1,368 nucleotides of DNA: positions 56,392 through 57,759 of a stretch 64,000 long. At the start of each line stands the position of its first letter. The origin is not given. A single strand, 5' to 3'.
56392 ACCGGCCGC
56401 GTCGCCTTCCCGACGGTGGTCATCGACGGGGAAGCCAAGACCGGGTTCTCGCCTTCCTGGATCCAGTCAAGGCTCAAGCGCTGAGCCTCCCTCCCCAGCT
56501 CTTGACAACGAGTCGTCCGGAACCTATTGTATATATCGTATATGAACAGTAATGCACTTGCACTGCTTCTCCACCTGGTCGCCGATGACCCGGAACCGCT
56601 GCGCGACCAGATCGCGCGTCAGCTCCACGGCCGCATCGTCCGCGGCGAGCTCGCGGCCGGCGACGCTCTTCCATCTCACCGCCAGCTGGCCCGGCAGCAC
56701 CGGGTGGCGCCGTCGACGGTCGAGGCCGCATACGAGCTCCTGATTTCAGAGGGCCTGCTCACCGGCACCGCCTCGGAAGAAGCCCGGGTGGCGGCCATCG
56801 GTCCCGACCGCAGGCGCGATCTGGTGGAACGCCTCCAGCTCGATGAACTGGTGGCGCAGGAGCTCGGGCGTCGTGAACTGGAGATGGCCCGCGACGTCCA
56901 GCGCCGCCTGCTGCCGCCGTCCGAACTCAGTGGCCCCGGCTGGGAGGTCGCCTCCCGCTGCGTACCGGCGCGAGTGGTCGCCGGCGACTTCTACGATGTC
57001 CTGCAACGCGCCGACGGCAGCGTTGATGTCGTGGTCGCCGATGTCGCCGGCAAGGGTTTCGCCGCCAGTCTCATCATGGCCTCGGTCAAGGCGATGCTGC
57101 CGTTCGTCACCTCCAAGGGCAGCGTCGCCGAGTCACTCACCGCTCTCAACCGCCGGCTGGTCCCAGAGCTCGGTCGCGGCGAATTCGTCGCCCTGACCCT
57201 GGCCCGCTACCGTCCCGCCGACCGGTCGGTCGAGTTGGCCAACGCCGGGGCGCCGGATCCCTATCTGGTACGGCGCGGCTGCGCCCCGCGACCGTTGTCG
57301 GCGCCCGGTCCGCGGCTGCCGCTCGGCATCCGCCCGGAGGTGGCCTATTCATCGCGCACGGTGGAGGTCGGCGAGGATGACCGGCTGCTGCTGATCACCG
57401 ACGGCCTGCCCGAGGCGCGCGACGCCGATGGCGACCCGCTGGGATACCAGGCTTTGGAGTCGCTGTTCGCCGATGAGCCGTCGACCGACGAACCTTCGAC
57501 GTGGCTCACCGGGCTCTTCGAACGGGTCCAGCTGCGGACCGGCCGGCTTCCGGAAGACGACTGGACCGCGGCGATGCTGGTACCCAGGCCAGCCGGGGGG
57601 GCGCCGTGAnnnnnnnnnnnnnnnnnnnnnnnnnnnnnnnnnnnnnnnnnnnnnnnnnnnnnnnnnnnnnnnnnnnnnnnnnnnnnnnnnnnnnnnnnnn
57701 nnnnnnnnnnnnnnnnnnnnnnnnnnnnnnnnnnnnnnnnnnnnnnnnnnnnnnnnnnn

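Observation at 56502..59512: GntR-HTH::PP2C phosphatase fusion heading a tightly coupled YtrA-like/ABC operon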

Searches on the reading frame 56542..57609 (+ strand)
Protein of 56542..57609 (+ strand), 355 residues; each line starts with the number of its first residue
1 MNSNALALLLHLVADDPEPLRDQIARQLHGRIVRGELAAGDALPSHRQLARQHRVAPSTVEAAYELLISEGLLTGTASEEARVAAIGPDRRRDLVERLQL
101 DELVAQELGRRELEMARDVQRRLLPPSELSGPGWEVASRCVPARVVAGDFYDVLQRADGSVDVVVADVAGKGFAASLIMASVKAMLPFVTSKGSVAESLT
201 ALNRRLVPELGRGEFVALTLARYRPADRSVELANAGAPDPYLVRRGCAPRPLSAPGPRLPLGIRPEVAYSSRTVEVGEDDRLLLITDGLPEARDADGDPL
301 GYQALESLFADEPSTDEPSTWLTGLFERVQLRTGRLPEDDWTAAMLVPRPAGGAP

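Call 3: search_protein_families(library=pfam, proteins=[window:56542-57609:+], max_evalue=0.01)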
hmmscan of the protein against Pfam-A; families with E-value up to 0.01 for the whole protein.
window:56542-57609:+ (355 aa): 2 families
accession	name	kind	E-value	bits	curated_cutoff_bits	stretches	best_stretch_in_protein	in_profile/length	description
PF07228.17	SpoIIE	-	1.3e-36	126.8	25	1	158-343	2-186/192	Stage II sporulation protein E (SpoIIE)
PF00392.27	GntR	-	1.8e-10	40.7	27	1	21-74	2-55/64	Bacterial regulatory proteins, gntR family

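Call 4: search_protein_families(library=ncbifam, proteins=[window:56542-57609:+], max_evalue=0.01)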
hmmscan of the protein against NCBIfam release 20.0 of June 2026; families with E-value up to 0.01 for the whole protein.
window:56542-57609:+ (355 aa): 21 families
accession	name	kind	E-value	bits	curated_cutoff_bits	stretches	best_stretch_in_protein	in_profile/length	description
NF052282.1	PLP_TF_PdxR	equivalog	1.9e-15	56.9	320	1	19-90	1-72/448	MocR-like pyridoxine biosynthesis transcription factor PdxR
NF052281.1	rhizopine_MocR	equivalog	5.5e-12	45.1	650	1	10-120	9-116/479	rhizopine catabolism transcriptional regulator MocR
NF052286.1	ecto_TF_EhuR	exception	7e-09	34.7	480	1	22-86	14-78/458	MocR-like ectoine utilization transcription factor EhuR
NF047563.1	modulin_PmtR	equivalog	5.2e-08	33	200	1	15-74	8-67/125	PSM export ABC transporter transcriptional regulator PmtR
NF052290.2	MocR_like_YczR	exception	9.2e-08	31.2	487.4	1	2-77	2-77/458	MocR-like transcription factor YczR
NF053730.1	TransRegRv1152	equivalog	2.9e-07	30.5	170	1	10-85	7-82/120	Rv1152 family transcriptional regulator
NF045505.1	RR_RssB_Pseudo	equivalog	1.6e-06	27.4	700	1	92-185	135-228/394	two-component system response regulator RssB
NF052285.1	GABA_TF_GabR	exception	1.6e-06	27.2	600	1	23-73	3-53/456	MocR-like transcriptional regulator GabR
TIGR02018.2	his_ut_repres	equivalog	1.8e-06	27.5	220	1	22-85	2-65/226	histidine utilization transcriptional repressor HutC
NF007292.0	PRK09764.1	equivalog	4.2e-06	26.1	281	1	18-74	4-60/240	GntR family transcriptional regulator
TIGR02325.1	C_P_lyase_phnF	equivalog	4.3e-06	26.4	156.8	1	23-74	12-63/238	phosphonate metabolism transcriptional regulator PhnF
NF003011.0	PRK03837.1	subfamily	7.7e-06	25.7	260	1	20-117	14-111/241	transcriptional regulator NanR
NF007741.0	PRK10421.1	equivalog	9.8e-06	25.1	311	1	18-75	6-63/262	transcriptional regulator LldR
NF012025.0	PRK15481.1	equivalog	1.8e-05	23.6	573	1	24-75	11-62/432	MocR-like B6 salvage transcription factor PtsJ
TIGR02865.1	spore_II_E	equivalog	0.00012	20.3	490.8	1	144-343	564-758/764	stage II sporulation protein E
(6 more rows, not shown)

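Call 5: find_homologous_proteins(query=window:56542-57609:+, max_evalue=0.00001)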
Query window:56542-57609:+ (355 aa): 1381 proteins with E <= 0.00001 among 8000 candidates; the best 120 are listed.
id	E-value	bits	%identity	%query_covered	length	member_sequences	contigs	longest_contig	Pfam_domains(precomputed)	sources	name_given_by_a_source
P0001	3.9e-221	751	99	100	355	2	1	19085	PF00392.28,PF07228.18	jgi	jgi:sigma-B regulation protein RsbU (phosphoserine phosphatase)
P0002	3.0e-197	673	88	100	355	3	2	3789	PF00392.28,PF07228.18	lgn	-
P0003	4.1e-194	663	86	100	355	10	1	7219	PF00392.28,PF07228.18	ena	-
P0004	2.1e-192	657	87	100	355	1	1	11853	PF00392.28,PF07228.18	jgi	-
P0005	8.1e-189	645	86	98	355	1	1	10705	PF00392.28,PF07228.18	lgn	-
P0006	1.0e-181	622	83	99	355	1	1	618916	PF00392.28,PF07228.18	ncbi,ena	-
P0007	1.9e-181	621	82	99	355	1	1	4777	PF00392.28,PF07228.18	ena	-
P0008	2.6e-180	617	79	100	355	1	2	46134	PF00392.28,PF07228.18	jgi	-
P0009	3.4e-179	614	85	95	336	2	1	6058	PF00392.28,PF07228.18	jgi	-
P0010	3.4e-177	607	80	100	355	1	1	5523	PF00392.28,PF07228.18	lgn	-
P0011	4.0e-177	607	79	100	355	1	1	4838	PF00392.28,PF07228.18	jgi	jgi:sigma-B regulation protein RsbU (phosphoserine phosphatase)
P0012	1.3e-175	602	78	100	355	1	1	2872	PF00392.28,PF07228.18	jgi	-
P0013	1.5e-175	602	78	100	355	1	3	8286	PF00392.28,PF07228.18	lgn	-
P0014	3.2e-175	601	79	100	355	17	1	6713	PF00392.28,PF07228.18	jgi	-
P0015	3.2e-175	601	79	99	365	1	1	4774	PF00392.28,PF07228.18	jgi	-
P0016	5.7e-175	600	79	99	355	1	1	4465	PF00392.28,PF07228.18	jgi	jgi:sigma-B regulation protein RsbU (phosphoserine phosphatase)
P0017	1.5e-174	598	79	98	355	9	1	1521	PF00392.28,PF07228.18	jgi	jgi:sigma-B regulation protein RsbU (phosphoserine phosphatase)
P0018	1.7e-174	598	79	100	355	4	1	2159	PF00392.28,PF07228.18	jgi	-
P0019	3.4e-174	597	78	100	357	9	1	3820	PF00392.28,PF07228.18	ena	-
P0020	3.8e-174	597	79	100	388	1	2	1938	PF00392.28,PF07228.18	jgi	-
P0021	5.5e-174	596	83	100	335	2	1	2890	PF00392.28,PF07228.18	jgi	-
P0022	9.6e-174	596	79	100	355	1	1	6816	PF00392.28,PF07228.18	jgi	jgi:sigma-B regulation protein RsbU (phosphoserine phosphatase)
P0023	3.3e-173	594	79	100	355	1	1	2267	PF00392.28,PF07228.18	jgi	jgi:sigma-B regulation protein RsbU (phosphoserine phosphatase)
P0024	9.0e-173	592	77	100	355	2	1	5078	PF00392.28,PF07228.18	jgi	jgi:sigma-B regulation protein RsbU (phosphoserine phosphatase)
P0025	1.4e-172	592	78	98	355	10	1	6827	PF00392.28,PF07228.18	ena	-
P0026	4.3e-172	590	76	100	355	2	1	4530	PF00392.28,PF07228.18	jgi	-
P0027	4.7e-172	590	77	100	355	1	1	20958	PF00392.28,PF07228.18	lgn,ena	-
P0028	8.2e-172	589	77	100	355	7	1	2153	PF00392.28,PF07228.18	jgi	-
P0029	1.1e-171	589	77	100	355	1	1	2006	PF00392.28,PF07228.18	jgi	-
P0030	3.3e-171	587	78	99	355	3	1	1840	PF00392.28,PF07228.18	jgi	-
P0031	3.5e-171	587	78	100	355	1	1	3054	PF00392.28,PF07228.18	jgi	jgi:sigma-B regulation protein RsbU (phosphoserine phosphatase)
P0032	3.9e-171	587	77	100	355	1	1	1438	PF00392.28,PF07228.18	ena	-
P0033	4.0e-171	587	78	98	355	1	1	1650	PF00392.28,PF07228.18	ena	-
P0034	4.9e-171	587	78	100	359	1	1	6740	PF00392.28,PF07228.18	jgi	jgi:sigma-B regulation protein RsbU (phosphoserine phosphatase)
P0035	6.5e-171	586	77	100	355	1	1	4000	PF00392.28,PF07228.18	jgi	jgi:sigma-B regulation protein RsbU (phosphoserine phosphatase)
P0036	6.6e-171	586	78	99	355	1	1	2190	PF00392.28,PF07228.18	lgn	-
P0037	6.8e-171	586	77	100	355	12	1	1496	PF00392.28,PF07228.18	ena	-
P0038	1.3e-170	585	76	100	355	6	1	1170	PF00392.28,PF07228.18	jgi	jgi:sigma-B regulation protein RsbU (phosphoserine phosphatase)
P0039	1.4e-170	585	79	98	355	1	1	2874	PF00392.28,PF07228.18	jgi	-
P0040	1.5e-170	585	77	100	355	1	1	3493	PF00392.28,PF07228.18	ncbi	-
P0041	1.7e-170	585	77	99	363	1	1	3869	PF00392.28,PF07228.18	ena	-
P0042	2.0e-170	585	76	100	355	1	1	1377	PF00392.28,PF07228.18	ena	-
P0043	2.6e-170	584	76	100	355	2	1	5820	PF00392.28,PF07228.18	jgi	-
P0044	2.8e-170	584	77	100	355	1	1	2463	PF00392.28,PF07228.18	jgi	jgi:serine phosphatase RsbU (regulator of sigma subunit)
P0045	3.3e-170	584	77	99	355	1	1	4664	PF00392.28,PF07228.18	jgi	-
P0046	5.7e-170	583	77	100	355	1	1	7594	PF00392.28,PF07228.18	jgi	-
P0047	6.4e-170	583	77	100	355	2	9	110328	PF00392.28,PF07228.18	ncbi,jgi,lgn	jgi:sigma-B regulation protein RsbU (phosphoserine phosphatase)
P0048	7.2e-170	583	77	100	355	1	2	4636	PF00392.28,PF07228.18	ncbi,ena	-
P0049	8.1e-170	583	79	98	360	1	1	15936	PF00392.28,PF07228.18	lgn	-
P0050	9.2e-170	583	77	100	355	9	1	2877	PF00392.28,PF07228.18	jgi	jgi:serine phosphatase RsbU (regulator of sigma subunit)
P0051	9.7e-170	582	77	100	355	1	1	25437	PF00392.28,PF07228.18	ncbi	-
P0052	1.4e-169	582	77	99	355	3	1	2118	PF00392.28,PF07228.18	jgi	jgi:sigma-B regulation protein RsbU (phosphoserine phosphatase)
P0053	1.7e-169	582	76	99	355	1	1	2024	PF00392.28,PF07228.18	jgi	-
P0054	1.7e-169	582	77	100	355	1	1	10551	PF00392.28,PF07228.18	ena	-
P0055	3.6e-169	581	76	100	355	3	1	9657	PF00392.28,PF07228.18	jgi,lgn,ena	-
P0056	3.9e-169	581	77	100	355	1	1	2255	PF00392.28,PF07228.18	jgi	jgi:serine phosphatase RsbU (regulator of sigma subunit)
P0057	4.7e-169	580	76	100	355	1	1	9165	PF00392.28,PF07228.18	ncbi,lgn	ncbi:MAG: PP2C family protein-serine/threonine phosphatase [Thermoanaerobaculales bacterium]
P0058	6.7e-169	580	76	100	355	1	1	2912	PF00392.28,PF07228.18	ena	-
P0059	8.1e-169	579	76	100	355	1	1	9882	PF00392.28,PF07228.18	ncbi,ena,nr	ncbi:MAG: SpoIIE family protein phosphatase [Acidobacteria bacterium]|nr:SpoIIE family protein phosp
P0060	9.4e-169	579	77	100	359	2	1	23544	PF00392.28,PF07228.18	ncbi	-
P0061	9.5e-169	579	76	100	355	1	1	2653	PF00392.28,PF07228.18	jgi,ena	-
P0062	1.0e-168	579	77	99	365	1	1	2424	PF00392.28,PF07228.18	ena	-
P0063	1.0e-168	579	76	100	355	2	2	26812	PF00392.28,PF07228.18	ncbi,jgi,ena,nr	ncbi:MAG: hypothetical protein DRJ65_02890 [Acidobacteria bacterium]|nr:MAG: hypothetical protein DR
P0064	1.1e-168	579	77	100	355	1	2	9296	PF00392.28,PF07228.18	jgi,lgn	-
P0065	1.3e-168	579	77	100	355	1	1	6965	PF00392.28,PF07228.18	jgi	-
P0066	1.5e-168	579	76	100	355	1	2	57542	PF00392.28,PF07228.18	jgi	jgi:sigma-B regulation protein RsbU (phosphoserine phosphatase)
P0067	1.5e-168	579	77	100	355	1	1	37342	PF00392.28,PF07228.18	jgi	jgi:sigma-B regulation protein RsbU (phosphoserine phosphatase)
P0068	1.6e-168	578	76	100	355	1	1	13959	PF00392.28,PF07228.18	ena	-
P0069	1.8e-168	578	77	99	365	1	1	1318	PF00392.28,PF07228.18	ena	-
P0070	1.8e-168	578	77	100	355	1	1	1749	PF00392.28,PF07228.18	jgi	-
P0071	2.3e-168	578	76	100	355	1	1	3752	PF00392.28,PF07228.18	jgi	jgi:serine phosphatase RsbU (regulator of sigma subunit)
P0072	2.3e-168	578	76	99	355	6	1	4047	PF00392.28,PF07228.18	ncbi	-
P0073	2.7e-168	578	76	100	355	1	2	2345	PF00392.28,PF07228.18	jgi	jgi:sigma-B regulation protein RsbU (phosphoserine phosphatase)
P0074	2.8e-168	578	76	100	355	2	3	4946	PF00392.28,PF07228.18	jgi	-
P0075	5.3e-168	577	75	99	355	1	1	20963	PF00392.28,PF07228.18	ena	-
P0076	6.9e-168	576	77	100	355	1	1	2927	PF00392.28,PF07228.18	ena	-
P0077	6.9e-168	576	77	98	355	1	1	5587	PF00392.28,PF07228.18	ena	-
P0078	7.0e-168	576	76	100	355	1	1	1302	PF00392.28,PF07228.18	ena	-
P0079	7.1e-168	576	76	100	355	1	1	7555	PF00392.28,PF07228.18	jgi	-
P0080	1.1e-167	576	75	100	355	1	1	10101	PF00392.28,PF07228.18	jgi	jgi:sigma-B regulation protein RsbU (phosphoserine phosphatase)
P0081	1.2e-167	576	75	100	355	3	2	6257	PF00392.28,PF07228.18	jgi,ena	-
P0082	1.3e-167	576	77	99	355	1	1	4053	PF00392.28,PF07228.18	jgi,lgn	-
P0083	1.3e-167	575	75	100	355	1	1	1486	PF00392.28,PF07228.18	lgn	-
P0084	1.5e-167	575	77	100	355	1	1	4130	PF00392.28,PF07228.18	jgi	jgi:sigma-B regulation protein RsbU (phosphoserine phosphatase)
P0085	1.6e-167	575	77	100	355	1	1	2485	PF00392.28,PF07228.18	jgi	-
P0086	1.6e-167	575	75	99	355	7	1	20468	PF00392.28,PF07228.18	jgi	jgi:sigma-B regulation protein RsbU (phosphoserine phosphatase)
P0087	2.2e-167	575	76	100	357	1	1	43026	PF00392.28,PF07228.18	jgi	jgi:serine phosphatase RsbU (regulator of sigma subunit)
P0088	4.8e-167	574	75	99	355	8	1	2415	PF00392.28,PF07228.18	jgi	-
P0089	5.1e-167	574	77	98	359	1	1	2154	PF00392.28,PF07228.18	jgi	-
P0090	6.8e-167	573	75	100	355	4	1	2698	PF00392.28,PF07228.18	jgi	jgi:sigma-B regulation protein RsbU (phosphoserine phosphatase)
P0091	7.0e-167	573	75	100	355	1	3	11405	PF00392.28,PF07228.18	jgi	-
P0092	7.1e-167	573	75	100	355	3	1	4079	PF00392.28,PF07228.18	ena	-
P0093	7.2e-167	573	75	99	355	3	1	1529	PF00392.28,PF07228.18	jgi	jgi:serine phosphatase RsbU (regulator of sigma subunit)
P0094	7.3e-167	573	76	98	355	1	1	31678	PF00392.28,PF07228.18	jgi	jgi:serine phosphatase RsbU (regulator of sigma subunit)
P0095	7.7e-167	573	75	99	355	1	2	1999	PF00392.28,PF07228.18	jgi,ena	-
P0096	1.1e-166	572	75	100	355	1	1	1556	PF00392.28,PF07228.18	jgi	-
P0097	1.4e-166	572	77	100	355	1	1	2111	PF00392.28,PF07228.18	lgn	-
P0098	1.7e-166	572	76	100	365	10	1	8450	PF00392.28,PF07228.18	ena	-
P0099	1.9e-166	572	75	100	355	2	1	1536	PF00392.28,PF07228.18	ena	-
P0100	2.1e-166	572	77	100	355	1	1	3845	PF00392.28,PF07228.18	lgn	-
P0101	2.2e-166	571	74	100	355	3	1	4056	PF00392.28,PF07228.18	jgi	jgi:sigma-B regulation protein RsbU (phosphoserine phosphatase)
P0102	2.5e-166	571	76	100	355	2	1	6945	PF00392.28,PF07228.18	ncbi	-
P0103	2.5e-166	571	75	99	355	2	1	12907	PF00392.28,PF07228.18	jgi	jgi:serine phosphatase RsbU (regulator of sigma subunit)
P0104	4.4e-166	570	77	100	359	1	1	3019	PF00392.28,PF07228.18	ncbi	-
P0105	4.5e-166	570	74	100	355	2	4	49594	PF00392.28,PF07228.18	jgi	jgi:sigma-B regulation protein RsbU (phosphoserine phosphatase)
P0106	8.4e-166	570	75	100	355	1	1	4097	PF00392.28,PF07228.18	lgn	-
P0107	9.0e-166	569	74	100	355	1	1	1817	PF00392.28,PF07228.18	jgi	jgi:serine phosphatase RsbU (regulator of sigma subunit)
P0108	1.3e-165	569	75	100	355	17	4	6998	PF00392.28,PF07228.18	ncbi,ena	-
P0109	1.4e-165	569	76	98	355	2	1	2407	PF00392.28,PF07228.18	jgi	-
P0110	2.0e-165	568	77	98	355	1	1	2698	PF00392.28,PF07228.18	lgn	-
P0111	2.1e-165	568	76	99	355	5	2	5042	PF00392.28,PF07228.18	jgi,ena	-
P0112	3.4e-165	568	75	100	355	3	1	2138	PF00392.28,PF07228.18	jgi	jgi:sigma-B regulation protein RsbU (phosphoserine phosphatase)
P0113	3.9e-165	567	75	100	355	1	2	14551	PF00392.28,PF07228.18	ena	-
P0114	4.1e-165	567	75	100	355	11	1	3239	PF00392.28,PF07228.18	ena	-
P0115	4.3e-165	567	76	98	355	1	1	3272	PF00392.28,PF07228.18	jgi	jgi:sigma-B regulation protein RsbU (phosphoserine phosphatase)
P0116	4.4e-165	567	76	99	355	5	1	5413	PF00392.28,PF07228.18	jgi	jgi:serine phosphatase RsbU (regulator of sigma subunit)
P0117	4.5e-165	567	76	98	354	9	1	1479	PF00392.28,PF07228.18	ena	-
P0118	5.0e-165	567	74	100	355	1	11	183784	PF00392.28,PF07228.18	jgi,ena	jgi:serine phosphatase RsbU (regulator of sigma subunit)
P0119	5.4e-165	567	72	100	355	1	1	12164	PF00392.28,PF07228.18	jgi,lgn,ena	-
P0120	5.8e-165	567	75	99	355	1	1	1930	PF00392.28,PF07228.18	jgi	jgi:sigma-B regulation protein RsbU (phosphoserine phosphatase)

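Call 8: find_encoding_contigs(protein=P0006, flank=8000, max_places=3)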
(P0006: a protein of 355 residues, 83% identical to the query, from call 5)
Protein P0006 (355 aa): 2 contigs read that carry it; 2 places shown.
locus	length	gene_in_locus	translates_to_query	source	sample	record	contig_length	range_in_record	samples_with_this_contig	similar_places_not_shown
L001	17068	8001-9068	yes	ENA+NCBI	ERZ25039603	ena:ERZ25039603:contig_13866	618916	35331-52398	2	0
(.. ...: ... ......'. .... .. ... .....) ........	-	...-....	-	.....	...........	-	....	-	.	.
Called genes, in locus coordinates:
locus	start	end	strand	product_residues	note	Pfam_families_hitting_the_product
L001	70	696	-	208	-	PF04337:DUF480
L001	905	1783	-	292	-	-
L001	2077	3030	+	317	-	PF13229:Beta_helix, PF05048:NosD (weak)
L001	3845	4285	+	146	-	PF01553:Acyltransferase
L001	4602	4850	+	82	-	-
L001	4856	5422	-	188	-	PF03537:Glyco_hydro_114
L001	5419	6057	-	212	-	-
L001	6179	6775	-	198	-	PF00440:TetR_N, PF16925:TetR_C_13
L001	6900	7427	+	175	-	PF02566:OsmC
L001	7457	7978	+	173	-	-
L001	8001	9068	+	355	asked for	PF00392:GntR, PF07228:SpoIIE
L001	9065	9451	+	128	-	PF00392:GntR, PF13730:HTH_36 (faint)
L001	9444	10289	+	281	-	PF00005:ABC_tran, PF13304:AAA_21 (weak)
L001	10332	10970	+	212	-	-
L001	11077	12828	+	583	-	-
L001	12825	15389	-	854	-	PF00069:Pkinase, PF07714:PK_Tyr_Ser-Thr, PF13374:TPR_10 (faint), PF13181:TPR_8 (faint), PF13424:TPR_12, PF14559:TPR_19 (faint), PF13424:TPR_12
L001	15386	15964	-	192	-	PF07638:Sigma70_ECF, PF04542:Sigma70_r2, PF08281:Sigma70_r4_2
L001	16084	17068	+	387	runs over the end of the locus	PF25852:DUF6242_C (faint), PF14870:PSII_BNR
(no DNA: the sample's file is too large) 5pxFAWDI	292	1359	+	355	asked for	PF00392:GntR, PF07228:SpoIIE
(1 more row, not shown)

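Call 9: find_encoding_contigs(protein=P0118, flank=8000, max_places=3)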
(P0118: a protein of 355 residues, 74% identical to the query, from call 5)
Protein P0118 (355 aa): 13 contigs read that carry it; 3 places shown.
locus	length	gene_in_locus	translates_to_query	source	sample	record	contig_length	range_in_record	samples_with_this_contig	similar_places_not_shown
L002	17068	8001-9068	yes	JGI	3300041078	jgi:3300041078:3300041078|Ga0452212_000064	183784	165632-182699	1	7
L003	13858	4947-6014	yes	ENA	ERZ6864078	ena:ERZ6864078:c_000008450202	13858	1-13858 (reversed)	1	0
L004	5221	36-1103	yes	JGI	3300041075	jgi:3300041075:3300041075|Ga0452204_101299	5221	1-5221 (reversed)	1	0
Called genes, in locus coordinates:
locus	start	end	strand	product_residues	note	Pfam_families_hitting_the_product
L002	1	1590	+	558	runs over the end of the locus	PF00512:HisKA, PF02518:HATPase_c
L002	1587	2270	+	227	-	PF00072:Response_reg, PF00486:Trans_reg_C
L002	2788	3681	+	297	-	PF06267:DUF1028, PF07719:TPR_2 (faint)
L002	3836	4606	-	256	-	PF13483:Lactamase_B_3, PF12706:Lactamase_B_2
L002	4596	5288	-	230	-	PF14234:DUF4336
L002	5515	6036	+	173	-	PF07366:SnoaL, PF12680:SnoaL_2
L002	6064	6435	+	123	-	-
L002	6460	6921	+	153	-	PF00072:Response_reg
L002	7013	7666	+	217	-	PF02798:GST_N (weak), PF13409:GST_N_2, PF13417:GST_N_3, PF13410:GST_C_2 (weak)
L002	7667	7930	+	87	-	-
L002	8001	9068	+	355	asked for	PF00392:GntR, PF07228:SpoIIE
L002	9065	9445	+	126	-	PF00392:GntR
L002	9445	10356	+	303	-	PF00005:ABC_tran, PF13304:AAA_21 (weak)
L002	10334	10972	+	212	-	-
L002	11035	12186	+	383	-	PF01757:Acyl_transf_3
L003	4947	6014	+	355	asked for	PF00392:GntR, PF07228:SpoIIE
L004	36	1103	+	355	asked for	PF00392:GntR, PF07228:SpoIIE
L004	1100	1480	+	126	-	PF00392:GntR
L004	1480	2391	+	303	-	PF00005:ABC_tran, PF13304:AAA_21 (weak)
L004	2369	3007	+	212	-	-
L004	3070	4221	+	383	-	PF01757:Acyl_transf_3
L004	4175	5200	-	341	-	PF13472:Lipase_GDSL_2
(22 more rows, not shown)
